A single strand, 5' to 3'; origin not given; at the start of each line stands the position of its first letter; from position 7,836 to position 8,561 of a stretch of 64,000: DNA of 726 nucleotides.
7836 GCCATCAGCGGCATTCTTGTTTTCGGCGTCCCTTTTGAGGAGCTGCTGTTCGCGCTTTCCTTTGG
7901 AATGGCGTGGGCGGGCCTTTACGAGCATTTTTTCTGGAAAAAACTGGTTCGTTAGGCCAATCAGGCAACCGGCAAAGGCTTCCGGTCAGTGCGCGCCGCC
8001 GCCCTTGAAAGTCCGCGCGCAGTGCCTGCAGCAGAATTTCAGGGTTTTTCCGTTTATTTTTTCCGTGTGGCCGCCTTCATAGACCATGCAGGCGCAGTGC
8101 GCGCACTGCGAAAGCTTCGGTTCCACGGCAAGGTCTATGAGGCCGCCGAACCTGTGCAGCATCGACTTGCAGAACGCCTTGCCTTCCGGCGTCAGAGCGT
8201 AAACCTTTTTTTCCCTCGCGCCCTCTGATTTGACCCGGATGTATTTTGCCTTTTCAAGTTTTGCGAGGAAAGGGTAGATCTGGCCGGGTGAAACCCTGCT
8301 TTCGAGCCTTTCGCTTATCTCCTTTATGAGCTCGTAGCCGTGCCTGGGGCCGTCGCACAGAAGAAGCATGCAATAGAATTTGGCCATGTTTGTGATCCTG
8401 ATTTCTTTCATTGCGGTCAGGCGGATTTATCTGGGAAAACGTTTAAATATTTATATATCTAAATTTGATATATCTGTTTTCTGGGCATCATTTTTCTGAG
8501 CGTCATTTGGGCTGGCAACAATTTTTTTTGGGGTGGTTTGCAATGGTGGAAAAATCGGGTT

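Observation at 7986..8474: PadR-family regulator fused to a TRASH metal-sensing domain, with a repeated ATATATC promoter element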

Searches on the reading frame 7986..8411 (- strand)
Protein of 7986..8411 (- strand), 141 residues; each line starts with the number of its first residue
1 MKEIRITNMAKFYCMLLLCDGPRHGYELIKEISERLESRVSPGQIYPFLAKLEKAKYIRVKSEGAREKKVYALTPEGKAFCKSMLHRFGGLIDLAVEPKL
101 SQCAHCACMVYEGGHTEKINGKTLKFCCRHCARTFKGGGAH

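Call 3: search_protein_families(library=pfam, proteins=[window:7986-8411:-], max_evalue=0.1)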
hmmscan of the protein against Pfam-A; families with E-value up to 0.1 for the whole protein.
window:7986-8411:- (141 aa): 5 families
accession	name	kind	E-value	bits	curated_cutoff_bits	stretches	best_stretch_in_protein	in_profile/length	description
PF03551.20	PadR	-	1.2e-16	60.9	27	1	17-81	4-73/75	Transcriptional regulator PadR-like family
PF24273.1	TRASH_HVO_1752_C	-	7.2e-05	23.3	27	1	102-136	3-37/47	HVO_1752, C-terminal TRASH domain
PF13601.12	HTH_34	-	0.00025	21.6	27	1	32-82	20-70/80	Winged helix DNA-binding domain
PF11494.13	Ta0938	-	0.0045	17.8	27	1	103-136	4-35/92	Ta0938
PF01978.25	TrmB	-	0.08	13.2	25.6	0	11-73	12-64/68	Sugar-specific transcriptional regulator TrmB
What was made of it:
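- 8169..8363 (-): PadR winged helix-turn-helix domain (residues 17-81). Recognition helix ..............; wing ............. Pfam PF03551, 60.9 bits (call 3).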

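Call 4: search_protein_families(library=ncbifam, proteins=[window:7986-8411:-], max_evalue=0.1)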
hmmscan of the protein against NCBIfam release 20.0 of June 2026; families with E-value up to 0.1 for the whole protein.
window:7986-8411:- (141 aa): 4 families
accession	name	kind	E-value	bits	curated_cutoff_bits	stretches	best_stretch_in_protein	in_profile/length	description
TIGR03433.1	padR_acidobact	paralog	3.8e-09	36.5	101.8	1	17-83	12-83/101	PadR family transcriptional regulator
NF006931.0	PRK09416.1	equivalog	3.4e-06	27.3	112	1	17-84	51-118/135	PadR family transcriptional regulator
TIGR02719.1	repress_PhaQ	equivalog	4.1e-05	23.9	139.35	1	12-82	27-100/138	poly-beta-hydroxybutyrate-responsive repressor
NF053635.1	TransRegRv3488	equivalog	9.8e-05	22.5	140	1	29-81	28-81/98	Rv3488 family transcriptional regulator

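Call 5: find_homologous_proteins(query=window:7986-8411:-)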
Query window:7986-8411:- (141 aa): 40 proteins with E <= 0.001 among 50 candidates.
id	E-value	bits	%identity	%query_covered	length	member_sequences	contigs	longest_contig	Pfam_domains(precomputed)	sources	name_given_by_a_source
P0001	2.1e-86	305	94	100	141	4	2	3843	PF03551.21,PF24273.2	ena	-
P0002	1.2e-60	222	66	100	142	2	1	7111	PF03551.21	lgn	-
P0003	1.2e-60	222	67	100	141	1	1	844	PF03551.21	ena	-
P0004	6.6e-60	219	66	96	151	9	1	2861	PF03551.21,PF13601.13,PF24273.2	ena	-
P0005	1.6e-58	215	64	96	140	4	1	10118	PF03551.21,PF24273.2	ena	-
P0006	2.0e-57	211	62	100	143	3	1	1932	PF03551.21,PF24273.2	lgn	-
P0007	2.3e-55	205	70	89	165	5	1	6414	PF03551.21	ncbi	ncbi:MAG: hypothetical protein COV47_06360, partial [Candidatus Diapherotrites archaeon CG11_big_fil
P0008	7.6e-55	203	67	98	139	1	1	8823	PF03551.21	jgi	jgi:DNA-binding PadR family transcriptional regulator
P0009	9.0e-55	203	64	97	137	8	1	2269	PF03551.21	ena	-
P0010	7.9e-54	200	65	96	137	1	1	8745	PF03551.21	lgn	-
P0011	4.6e-52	194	65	96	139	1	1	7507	PF03551.21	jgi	-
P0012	5.6e-52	194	64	96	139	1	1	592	PF03551.21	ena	-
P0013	3.7e-50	188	59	96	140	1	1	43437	PF03551.21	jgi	jgi:DNA-binding PadR family transcriptional regulator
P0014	2.1e-49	185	58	95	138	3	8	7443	PF03551.21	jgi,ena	-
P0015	7.0e-49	184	61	97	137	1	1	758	PF03551.21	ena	-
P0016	1.5e-48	182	57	96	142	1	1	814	PF03551.21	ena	-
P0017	3.2e-48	181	58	97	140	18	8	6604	PF03551.21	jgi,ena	-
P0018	7.8e-48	180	58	97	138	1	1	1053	PF03551.21,PF24273.2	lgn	-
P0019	4.2e-47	178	56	96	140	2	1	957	PF03551.21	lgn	-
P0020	4.6e-47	178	59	96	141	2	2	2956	PF03551.21,PF24273.2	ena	-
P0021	3.7e-45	172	54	96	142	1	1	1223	PF03551.21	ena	-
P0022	6.5e-45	171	60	94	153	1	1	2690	PF03551.21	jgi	-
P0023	3.8e-44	168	56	96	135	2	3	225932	PF03551.21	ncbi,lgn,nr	ncbi:MAG: PadR family transcriptional regulator [Candidatus Aenigmarchaeota archaeon]|nr:PadR family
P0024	5.0e-44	168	57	99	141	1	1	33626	PF03551.21,PF24273.2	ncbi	-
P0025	6.4e-44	167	54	96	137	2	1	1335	PF03551.21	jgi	-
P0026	1.7e-43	166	54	96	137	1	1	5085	PF03551.21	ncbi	-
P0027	6.7e-43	164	54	96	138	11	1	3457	PF03551.21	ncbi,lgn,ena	-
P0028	7.1e-43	164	55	96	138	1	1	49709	PF03551.21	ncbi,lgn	-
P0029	1.2e-42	163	54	96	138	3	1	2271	PF03551.21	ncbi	-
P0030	1.5e-41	160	53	93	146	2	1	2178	PF03551.21,PF24273.2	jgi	jgi:DNA-binding PadR family transcriptional regulator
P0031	2.2e-41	159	53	93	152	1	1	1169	PF03551.21,PF24273.2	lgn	-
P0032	9.6e-41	157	51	95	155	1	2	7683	PF03551.21,PF24273.2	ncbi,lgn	-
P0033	5.5e-40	155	51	95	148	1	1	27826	PF03551.21,PF24273.2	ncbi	-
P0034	1.1e-37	147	47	94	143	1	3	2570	PF03551.21,PF13601.13,PF24273.2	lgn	-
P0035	3.3e-37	146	50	93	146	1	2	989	PF03551.21,PF24273.2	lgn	-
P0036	4.1e-29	119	41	99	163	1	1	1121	PF03551.21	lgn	-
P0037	2.8e-28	117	44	92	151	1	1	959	PF03551.21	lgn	-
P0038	1.6e-27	114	51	71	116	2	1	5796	PF03551.21,PF13601.13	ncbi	ncbi:MAG: helix-turn-helix transcriptional regulator, partial [Promethearchaeota archaeon]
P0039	5.3e-27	113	44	92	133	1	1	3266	PF03551.21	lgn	-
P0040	2.0e-5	43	47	39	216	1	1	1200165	PF03551.21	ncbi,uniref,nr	ncbi:PadR family transcriptional regulator [Mangrovicella endophytica]|uniref:PadR family transcript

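Call 6: search_solved_structures(query=window:7986-8411:-, max_evalue=1, show_alignments=3)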
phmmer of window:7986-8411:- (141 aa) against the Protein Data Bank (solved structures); distinct sequences matched with E-value up to 1: 32.
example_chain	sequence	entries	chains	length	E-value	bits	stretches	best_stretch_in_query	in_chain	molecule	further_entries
2esh_A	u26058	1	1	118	2.8e-06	30.8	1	14-87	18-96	conserved hypothetical protein TM0937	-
5zqh_A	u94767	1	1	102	3e-06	30.7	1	17-79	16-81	PadR family transcriptional regulator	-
7wjp_A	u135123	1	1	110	3e-06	30.7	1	11-94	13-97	PadR family transcriptional regulator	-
5dym_A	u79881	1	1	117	0.00015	25.2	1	22-82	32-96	PadR-family transcriptional regulator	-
5zhc_A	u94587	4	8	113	0.00025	24.4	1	14-81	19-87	Transcriptional regulator | Transcriptional regulator Rv3488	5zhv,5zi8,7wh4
3l7w_A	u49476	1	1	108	0.001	22.5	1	13-80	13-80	Putative uncharacterized protein SMU.1704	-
3elk_A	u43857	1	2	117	0.0013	22.2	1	9-81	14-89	Putative transcriptional regulator TA0346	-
4esb_A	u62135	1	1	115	0.0017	21.8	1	14-85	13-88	Transcriptional regulator, PadR family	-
5h20_A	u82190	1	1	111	0.0018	21.7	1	9-82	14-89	Putative PadR-family transcriptional regulatory protein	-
6abt_B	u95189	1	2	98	0.002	21.5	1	18-79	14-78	PadR family transcriptional regulator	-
1xma_A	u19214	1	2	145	0.0024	21.3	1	14-84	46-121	Predicted transcriptional regulator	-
6abq_B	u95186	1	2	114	0.0025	21.2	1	18-79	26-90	PadR family transcriptional regulator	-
9qbc_A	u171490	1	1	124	0.0034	20.8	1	17-83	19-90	PadR-family transcriptional regulator PadR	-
9qbd_A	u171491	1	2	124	0.0046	20.4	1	17-83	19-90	PadR-family transcriptional regulator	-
3hhh_A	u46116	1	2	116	0.0053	20.2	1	21-87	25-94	Transcriptional regulator, PadR family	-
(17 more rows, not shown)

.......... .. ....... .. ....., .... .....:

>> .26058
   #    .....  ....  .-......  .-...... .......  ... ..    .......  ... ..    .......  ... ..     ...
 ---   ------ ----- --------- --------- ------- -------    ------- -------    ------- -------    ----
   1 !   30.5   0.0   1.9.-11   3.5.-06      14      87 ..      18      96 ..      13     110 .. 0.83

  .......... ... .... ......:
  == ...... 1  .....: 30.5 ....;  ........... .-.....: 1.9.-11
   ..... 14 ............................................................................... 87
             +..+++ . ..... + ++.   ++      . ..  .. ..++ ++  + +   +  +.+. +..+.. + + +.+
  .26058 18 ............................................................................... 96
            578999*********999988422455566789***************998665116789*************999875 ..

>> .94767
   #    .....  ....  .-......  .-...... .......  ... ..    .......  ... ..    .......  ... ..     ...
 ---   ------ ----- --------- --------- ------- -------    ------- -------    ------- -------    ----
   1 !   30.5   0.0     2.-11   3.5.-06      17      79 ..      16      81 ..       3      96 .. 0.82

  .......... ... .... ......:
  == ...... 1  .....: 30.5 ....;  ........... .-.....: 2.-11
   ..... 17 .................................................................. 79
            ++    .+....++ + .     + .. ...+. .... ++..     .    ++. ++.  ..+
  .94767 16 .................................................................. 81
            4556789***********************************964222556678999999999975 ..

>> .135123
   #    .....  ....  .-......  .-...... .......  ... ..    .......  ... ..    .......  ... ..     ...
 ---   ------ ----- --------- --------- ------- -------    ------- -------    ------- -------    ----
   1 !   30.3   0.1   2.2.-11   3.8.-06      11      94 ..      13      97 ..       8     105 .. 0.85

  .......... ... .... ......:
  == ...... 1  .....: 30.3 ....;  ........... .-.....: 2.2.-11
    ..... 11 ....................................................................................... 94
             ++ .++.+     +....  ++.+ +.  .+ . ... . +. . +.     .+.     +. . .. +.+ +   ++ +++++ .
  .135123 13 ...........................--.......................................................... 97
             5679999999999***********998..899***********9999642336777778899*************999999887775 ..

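Call 11: find_encoding_contigs(protein=window:7986-8411:-, flank=10000, max_places=4)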
Protein window:7986-8411:- (141 aa): 2 contigs read that carry it; 2 places shown.
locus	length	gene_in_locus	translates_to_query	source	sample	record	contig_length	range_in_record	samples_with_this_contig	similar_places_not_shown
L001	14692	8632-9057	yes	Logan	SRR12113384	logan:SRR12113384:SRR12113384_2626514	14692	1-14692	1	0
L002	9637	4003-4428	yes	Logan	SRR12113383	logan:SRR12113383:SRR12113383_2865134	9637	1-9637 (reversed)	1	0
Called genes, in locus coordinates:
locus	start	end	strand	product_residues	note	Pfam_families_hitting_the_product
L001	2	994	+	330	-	?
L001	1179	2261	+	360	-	PF00266:Aminotran_5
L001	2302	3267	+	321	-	PF00389:2-Hacid_dh, PF02826:2-Hacid_dh_C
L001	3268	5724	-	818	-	PF00403:HMA, PF00122:E1-E2_ATPase, PF00702:Hydrolase, PF08282:Hydrolase_3 (faint)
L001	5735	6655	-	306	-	-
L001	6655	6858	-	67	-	PF00403:HMA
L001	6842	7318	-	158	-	-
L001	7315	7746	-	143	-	PF13473:Cupredoxin_1 (weak)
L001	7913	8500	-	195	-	-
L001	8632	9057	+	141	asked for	PF03551:PadR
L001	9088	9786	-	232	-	PF18916:Lycopene_cyc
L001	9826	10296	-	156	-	-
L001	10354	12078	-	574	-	PF07732:Cu-oxidase_3, PF00394:Cu-oxidase, PF07731:Cu-oxidase_2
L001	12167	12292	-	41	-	-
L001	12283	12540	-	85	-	-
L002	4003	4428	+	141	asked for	PF03551:PadR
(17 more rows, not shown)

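Call 12: find_encoding_contigs(protein=P0023, flank=8000, max_places=3)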
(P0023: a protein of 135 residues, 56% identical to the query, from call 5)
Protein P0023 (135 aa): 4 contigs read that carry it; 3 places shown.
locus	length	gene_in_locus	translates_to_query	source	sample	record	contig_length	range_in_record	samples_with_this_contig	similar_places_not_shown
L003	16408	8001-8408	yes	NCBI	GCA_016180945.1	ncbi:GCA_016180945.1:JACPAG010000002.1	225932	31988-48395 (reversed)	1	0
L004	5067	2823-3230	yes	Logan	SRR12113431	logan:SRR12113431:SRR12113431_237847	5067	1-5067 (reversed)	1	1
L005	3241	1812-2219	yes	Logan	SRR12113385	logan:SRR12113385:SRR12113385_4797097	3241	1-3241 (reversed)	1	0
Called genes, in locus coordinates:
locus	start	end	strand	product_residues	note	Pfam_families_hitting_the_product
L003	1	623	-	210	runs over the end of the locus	PF10354:BMT5-like (weak), PF13489:Methyltransf_23 (weak), PF05175:MTS, PF06325:PrmA, PF13649:Methyltransf_25, PF13847:Methyltransf_31, PF08241:Methyltransf_11 (weak), PF07669:Eco57I (weak), +3 more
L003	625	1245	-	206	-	PF01694:Rhomboid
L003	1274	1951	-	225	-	PF01930:Cas_Cas4 (weak), PF12705:PDDEXK_1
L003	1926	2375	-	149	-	-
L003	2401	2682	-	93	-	-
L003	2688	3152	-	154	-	-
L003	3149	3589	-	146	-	-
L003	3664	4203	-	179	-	-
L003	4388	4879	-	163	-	PF01978:TrmB (faint), PF01047:MarR (weak), PF24034:DUF7343, PF12802:MarR_2 (weak)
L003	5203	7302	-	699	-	PF04945:YHS, PF00122:E1-E2_ATPase, PF00702:Hydrolase, PF08282:Hydrolase_3 (faint)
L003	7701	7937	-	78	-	-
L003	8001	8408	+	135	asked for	PF03551:PadR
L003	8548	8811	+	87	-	-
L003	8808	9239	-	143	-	PF01951:Archease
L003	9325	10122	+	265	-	PF00657:Lipase_GDSL, PF13472:Lipase_GDSL_2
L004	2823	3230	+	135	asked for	PF03551:PadR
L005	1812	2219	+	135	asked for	PF03551:PadR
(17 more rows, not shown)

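Call 13: find_encoding_contigs(protein=P0013, flank=8000, max_places=3)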
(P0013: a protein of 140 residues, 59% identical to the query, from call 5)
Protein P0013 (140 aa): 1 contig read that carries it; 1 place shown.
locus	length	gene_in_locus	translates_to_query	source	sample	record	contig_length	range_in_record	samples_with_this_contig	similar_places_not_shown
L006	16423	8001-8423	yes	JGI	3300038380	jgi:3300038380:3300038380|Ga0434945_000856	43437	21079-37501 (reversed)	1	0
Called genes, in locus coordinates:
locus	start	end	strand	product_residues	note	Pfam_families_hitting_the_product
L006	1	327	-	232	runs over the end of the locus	PF00902:TatC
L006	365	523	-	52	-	PF02416:TatA_B_E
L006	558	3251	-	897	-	PF04945:YHS, PF00403:HMA, PF00122:E1-E2_ATPase, PF00702:Hydrolase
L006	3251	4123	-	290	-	PF01545:Cation_efflux, PF16916:ZT_dimer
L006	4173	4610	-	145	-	PF01980:TrmO_N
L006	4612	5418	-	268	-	PF03477:ATP-cone (faint), PF04471:Mrr_cat, PF22357:AF1548-like_C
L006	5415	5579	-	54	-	-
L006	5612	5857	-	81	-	-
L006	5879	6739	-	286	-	-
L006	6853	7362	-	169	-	PF02566:OsmC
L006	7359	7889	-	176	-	-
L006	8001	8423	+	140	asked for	PF03551:PadR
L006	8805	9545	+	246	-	-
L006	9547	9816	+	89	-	-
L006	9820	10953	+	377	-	PF13192:Thioredoxin_3 (faint)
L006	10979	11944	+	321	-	PF13386:DsbD_2 (weak), PF02683:DsbD_TM, PF13386:DsbD_2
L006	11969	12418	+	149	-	PF13473:Cupredoxin_1, PF00116:COX2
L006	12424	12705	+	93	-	-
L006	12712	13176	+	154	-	-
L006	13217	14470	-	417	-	-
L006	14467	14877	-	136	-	PF07610:DUF1573, PF22544:HYDIN_VesB_CFA65-like_Ig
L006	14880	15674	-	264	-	PF07610:DUF1573, PF22544:HYDIN_VesB_CFA65-like_Ig (weak)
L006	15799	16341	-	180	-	PF24034:DUF7343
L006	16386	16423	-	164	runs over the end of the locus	-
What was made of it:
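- Thiol-redox genes (AhpC/redoxin, DsbD/CcdA, OsmC) lie near several family members (calls 11, 13).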

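Call 14: find_encoding_contigs(protein=P0028, flank=8000, max_places=2)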
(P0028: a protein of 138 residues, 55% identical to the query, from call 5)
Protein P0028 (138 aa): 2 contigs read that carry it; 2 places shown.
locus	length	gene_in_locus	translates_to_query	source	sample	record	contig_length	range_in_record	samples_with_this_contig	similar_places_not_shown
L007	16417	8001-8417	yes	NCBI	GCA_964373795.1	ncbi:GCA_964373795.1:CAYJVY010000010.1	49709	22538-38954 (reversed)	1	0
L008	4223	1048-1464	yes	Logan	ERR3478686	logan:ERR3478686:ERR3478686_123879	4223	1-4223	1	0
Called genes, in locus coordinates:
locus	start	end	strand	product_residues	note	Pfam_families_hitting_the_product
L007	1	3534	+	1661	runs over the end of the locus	PF09136:Glucodextran_B, PF19077:Big_13 (faint), PF27332:TP_0781 (faint), PF13750:Big_3_3 (faint), PF02494:HYR (faint), PF18884:TSP3_bac (weak), PF07705:CARDB (weak)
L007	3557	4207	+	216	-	-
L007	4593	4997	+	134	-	PF13527:Acetyltransf_9 (faint), PF00583:Acetyltransf_1, PF13673:Acetyltransf_10, PF13508:Acetyltransf_7, PF08445:FR47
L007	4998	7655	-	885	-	PF04945:YHS (faint), PF00403:HMA, PF08282:Hydrolase_3 (faint), PF00403:HMA, PF00122:E1-E2_ATPase, PF00702:Hydrolase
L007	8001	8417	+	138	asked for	PF03551:PadR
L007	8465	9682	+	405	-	PF01494:FAD_binding_3, PF07992:Pyr_redox_2, PF22578:GGR_cat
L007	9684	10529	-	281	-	-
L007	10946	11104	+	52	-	-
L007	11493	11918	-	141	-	-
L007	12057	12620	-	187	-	PF11303:DUF3105 (weak)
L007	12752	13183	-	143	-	-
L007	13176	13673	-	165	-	-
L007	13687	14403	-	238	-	-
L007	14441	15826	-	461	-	PF00085:Thioredoxin (faint), PF00127:Copper-bind (weak), PF13473:Cupredoxin_1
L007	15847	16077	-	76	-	-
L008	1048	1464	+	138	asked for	PF03551:PadR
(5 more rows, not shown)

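Call 15: find_encoding_contigs(protein=P0024, flank=8000, max_places=2)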
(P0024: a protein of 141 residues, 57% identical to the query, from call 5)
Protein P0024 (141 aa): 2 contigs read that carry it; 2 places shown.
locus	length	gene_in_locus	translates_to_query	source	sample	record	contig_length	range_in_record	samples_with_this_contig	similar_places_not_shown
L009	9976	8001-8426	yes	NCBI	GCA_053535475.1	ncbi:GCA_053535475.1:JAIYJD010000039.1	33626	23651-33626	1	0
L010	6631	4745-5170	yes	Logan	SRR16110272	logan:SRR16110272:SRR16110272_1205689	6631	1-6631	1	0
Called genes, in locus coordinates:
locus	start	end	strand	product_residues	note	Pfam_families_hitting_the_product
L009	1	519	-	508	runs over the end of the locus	PF13328:HD_4, PF04607:RelA_SpoT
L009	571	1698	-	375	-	PF01266:DAO (faint), PF01494:FAD_binding_3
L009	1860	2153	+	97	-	-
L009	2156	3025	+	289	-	PF06550:SPP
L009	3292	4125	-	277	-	PF01256:Carb_kinase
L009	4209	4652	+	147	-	-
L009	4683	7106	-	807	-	PF00403:HMA (weak), PF00122:E1-E2_ATPase, PF00702:Hydrolase, PF08282:Hydrolase_3 (faint), PF04945:YHS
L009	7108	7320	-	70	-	PF00403:HMA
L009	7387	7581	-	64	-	-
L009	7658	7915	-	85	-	PF18926:DUF5676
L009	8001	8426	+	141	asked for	PF03551:PadR, PF24273:TRASH_HVO_1752_C (weak)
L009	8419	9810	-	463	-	PF00999:Na_H_Exchanger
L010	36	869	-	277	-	PF01256:Carb_kinase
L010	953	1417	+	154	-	-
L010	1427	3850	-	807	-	PF00403:HMA (weak), PF00122:E1-E2_ATPase, PF00702:Hydrolase, PF08282:Hydrolase_3 (faint), PF04945:YHS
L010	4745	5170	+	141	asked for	PF03551:PadR, PF24273:TRASH_HVO_1752_C (weak)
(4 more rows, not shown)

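Call 16: find_encoding_contigs(protein=P0033, flank=8000, max_places=2)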
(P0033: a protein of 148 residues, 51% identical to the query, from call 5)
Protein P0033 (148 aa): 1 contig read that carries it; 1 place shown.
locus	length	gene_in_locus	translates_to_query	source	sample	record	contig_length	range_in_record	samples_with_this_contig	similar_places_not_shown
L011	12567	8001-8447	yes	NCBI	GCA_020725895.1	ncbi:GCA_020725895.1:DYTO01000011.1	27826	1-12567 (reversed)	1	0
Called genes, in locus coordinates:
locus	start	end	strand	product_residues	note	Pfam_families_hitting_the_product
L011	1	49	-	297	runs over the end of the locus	PF01435:Peptidase_M48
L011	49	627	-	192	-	PF04011:LemA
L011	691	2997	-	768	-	PF03176:MMPL, PF02460:Patched, PF12349:Sterol-sensing, PF03176:MMPL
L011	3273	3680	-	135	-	PF01850:PIN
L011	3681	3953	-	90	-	-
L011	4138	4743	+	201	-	PF00160:Pro_isomerase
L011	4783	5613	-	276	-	PF00882:Zn_dep_PLPC (weak)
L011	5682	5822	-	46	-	PF04945:YHS, PF24273:TRASH_HVO_1752_C (faint), PF08394:Arc_trans_TRASH (weak)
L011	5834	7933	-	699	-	PF04945:YHS, PF00122:E1-E2_ATPase, PF00702:Hydrolase, PF08282:Hydrolase_3 (faint)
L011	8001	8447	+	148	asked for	PF03551:PadR, PF24273:TRASH_HVO_1752_C (weak)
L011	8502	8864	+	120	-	-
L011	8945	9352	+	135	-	-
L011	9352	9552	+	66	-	-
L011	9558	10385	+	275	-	PF00005:ABC_tran, PF02463:SMC_N (weak), PF13166:AAA_13 (faint), PF13304:AAA_21 (faint), PF04945:YHS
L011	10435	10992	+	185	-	PF01613:Flavin_Reduct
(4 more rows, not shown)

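Call 23: find_related_loci(query=A2, collection=genome_contigs, flank=6000)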
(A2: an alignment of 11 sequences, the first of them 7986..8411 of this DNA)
Query A2 (141 aa) in genome_contigs; peptide patterns used: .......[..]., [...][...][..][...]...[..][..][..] (x = any residue, [..] = any of these).
600 stretches matched a pattern (row limit reached: there are more); 588 encode a relative of the query (tblastn E <= 1e-3); the best 80 are kept; 80 distinct loci.
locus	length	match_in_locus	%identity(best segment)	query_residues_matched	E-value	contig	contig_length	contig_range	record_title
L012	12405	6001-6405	56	1-135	2e-48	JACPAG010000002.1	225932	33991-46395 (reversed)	MAG: Candidatus Aenigmatarchaeota archaeon isolate NC_groundwater_225_Ag_S-0.2um_45_12 S5_GD2017_2_S2_scaffold_156, whol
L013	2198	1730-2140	53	2-136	4e-45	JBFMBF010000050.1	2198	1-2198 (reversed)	MAG: Candidatus Hadarchaeota archaeon isolate MAG157 MAG157_50, whole genome shotgun sequence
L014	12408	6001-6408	45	1-136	1e-43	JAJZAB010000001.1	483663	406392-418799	MAG: Candidatus Micrarchaeota archaeon isolate FK5.bin71 NODE_5_length_483663_cov_28.211817, whole genome shotgun sequen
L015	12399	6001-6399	48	4-136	7e-43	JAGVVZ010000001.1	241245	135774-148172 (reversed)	MAG: Candidatus Aenigmatarchaeota archaeon isolate RIFCSPHIGHO2_02_FULL_35_12 rifcsphigho2_02_scaffold_21, whole genome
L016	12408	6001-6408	45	1-136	2e-41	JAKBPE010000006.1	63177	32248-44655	MAG: bacterium isolate LSA4.bin48 NODE_393_length_63177_cov_3.726122, whole genome shotgun sequence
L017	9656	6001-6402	43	3-136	6e-41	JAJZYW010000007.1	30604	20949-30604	MAG: Candidatus Micrarchaeota archaeon isolate TL1-5.bin78 NODE_1645_length_30604_cov_2.555140, whole genome shotgun seq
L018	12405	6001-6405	46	3-136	3e-40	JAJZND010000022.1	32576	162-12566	MAG: Candidatus Micrarchaeota archaeon isolate MAS3.bin71 NODE_2545_length_32576_cov_1.989830, whole genome shotgun sequ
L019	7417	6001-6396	43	4-135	7e-38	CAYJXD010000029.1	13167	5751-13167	MAG TPA_asm: uncultured Methanosarcinales archaeon isolate ERP125453_co1_510 genome assembly, contig: NODE_5123_length_1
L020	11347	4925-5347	47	1-141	7e-38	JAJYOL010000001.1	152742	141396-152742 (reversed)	MAG: Candidatus Micrarchaeota archaeon isolate DBS2-5.bin41 NODE_37_length_152742_cov_7.501746, whole genome shotgun seq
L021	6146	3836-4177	54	22-135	4e-37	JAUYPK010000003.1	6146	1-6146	MAG: Candidatus Micrarchaeota archaeon isolate C4_metabat.bin.26 C4_k141_358361, whole genome shotgun sequence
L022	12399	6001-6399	44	4-136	8e-37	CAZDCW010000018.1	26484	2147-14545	MAG TPA_asm: uncultured Methanosarcinales archaeon isolate SRP090828_co2_162 genome assembly, contig: NODE_612_length_26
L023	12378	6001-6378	42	1-132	1e-31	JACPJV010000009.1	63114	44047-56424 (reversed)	MAG: Candidatus Aenigmatarchaeota archaeon isolate NC_groundwater_477_Ag_S-0.1um_46_11 S35_SO-1_scaffold_189296, whole g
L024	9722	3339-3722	38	8-135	6e-31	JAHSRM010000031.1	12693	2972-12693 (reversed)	MAG: Candidatus Benthortus lauensis isolate T2-175 k151_225528, whole genome shotgun sequence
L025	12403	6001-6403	42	1-135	5e-28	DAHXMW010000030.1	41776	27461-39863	MAG TPA_asm: Candidatus Micrarchaeota archaeon isolate clean1631 k141_121079, whole genome shotgun sequence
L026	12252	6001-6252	51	4-87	9e-27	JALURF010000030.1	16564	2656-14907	MAG: Thermofilaceae archaeon isolate S146_metabat2_scaf2bin.032_VB S146_NODE_1357_length_16564_cov_1.826550, whole genom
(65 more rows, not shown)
